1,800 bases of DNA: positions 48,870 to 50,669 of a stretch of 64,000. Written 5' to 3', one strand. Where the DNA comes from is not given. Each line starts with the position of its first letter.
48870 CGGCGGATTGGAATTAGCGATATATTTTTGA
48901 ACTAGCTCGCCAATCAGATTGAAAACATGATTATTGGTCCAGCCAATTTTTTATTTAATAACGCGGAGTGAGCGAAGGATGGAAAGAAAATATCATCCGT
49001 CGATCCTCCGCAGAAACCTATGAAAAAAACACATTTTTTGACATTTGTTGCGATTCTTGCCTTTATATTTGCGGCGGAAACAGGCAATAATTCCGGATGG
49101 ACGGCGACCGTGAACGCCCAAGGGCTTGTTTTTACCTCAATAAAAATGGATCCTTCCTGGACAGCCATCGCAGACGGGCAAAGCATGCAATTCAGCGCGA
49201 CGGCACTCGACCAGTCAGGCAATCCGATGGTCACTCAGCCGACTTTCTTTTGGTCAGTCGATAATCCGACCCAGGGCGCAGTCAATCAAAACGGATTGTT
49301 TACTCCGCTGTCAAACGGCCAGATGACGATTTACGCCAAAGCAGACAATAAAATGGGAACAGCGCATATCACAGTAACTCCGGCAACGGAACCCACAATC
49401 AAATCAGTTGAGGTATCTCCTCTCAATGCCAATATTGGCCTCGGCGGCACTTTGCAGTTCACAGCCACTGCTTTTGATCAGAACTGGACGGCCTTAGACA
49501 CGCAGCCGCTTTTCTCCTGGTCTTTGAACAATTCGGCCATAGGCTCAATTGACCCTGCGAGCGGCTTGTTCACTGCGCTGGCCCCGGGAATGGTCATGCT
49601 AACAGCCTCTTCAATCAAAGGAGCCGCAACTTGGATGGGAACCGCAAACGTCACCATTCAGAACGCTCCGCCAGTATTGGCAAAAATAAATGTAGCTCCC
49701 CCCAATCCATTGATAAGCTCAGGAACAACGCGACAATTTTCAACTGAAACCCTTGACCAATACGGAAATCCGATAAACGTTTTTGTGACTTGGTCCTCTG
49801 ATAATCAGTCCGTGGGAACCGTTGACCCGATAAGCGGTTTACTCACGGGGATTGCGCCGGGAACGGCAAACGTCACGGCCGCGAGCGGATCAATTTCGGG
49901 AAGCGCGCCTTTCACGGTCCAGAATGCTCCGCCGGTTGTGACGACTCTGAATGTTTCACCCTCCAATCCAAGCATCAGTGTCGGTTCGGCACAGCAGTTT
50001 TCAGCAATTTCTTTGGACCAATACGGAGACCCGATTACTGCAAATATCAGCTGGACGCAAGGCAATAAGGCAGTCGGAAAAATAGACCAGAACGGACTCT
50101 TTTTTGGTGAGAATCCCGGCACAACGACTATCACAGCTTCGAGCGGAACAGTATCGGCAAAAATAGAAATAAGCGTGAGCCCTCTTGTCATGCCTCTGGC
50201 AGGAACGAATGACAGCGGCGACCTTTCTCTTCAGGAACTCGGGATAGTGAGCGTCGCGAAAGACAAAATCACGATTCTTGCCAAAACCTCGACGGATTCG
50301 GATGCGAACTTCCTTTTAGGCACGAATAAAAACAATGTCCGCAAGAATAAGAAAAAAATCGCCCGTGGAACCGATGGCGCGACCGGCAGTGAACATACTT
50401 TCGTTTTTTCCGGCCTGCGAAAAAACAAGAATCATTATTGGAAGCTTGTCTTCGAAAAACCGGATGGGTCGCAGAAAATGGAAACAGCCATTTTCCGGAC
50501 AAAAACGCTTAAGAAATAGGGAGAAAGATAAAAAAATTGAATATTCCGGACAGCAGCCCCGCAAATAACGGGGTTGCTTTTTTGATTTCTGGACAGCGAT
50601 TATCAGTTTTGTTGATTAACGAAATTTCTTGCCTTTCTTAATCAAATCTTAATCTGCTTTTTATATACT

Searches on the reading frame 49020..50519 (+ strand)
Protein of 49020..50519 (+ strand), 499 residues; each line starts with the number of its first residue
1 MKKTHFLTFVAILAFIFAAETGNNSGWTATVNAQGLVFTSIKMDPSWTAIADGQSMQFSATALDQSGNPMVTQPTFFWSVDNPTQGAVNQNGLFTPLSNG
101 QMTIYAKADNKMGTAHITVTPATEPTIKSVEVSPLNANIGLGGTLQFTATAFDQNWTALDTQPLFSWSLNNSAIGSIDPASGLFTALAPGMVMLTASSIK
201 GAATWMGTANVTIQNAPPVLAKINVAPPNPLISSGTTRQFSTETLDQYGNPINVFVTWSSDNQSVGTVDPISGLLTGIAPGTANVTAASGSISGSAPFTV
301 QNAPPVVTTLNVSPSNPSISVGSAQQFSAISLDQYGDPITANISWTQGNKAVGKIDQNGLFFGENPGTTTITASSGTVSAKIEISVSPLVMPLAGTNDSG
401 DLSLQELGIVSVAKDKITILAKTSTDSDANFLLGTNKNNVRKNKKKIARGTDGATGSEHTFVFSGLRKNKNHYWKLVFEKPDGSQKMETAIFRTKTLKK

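Call 74: search_protein_families(library=pfam, proteins=[window:49020-50519:+], max_evalue=0.001)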
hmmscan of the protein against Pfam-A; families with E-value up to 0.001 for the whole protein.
window:49020-50519:+ (499 aa): 3 families
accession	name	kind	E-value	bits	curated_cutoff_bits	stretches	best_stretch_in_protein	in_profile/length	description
PF02368.24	Big_2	-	2.3e-33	114.4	22.8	3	222-300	4-79/79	Bacterial Ig-like domain (group 2)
PF25354.1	Ig_NUP210_16th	-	3.5e-06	26.8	27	0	234-286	12-60/72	NUP210-like, Ig-like domain 16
PF22359.2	Big-like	-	7.5e-05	23.3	27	0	87-120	14-47/48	Bacterial Ig-like domain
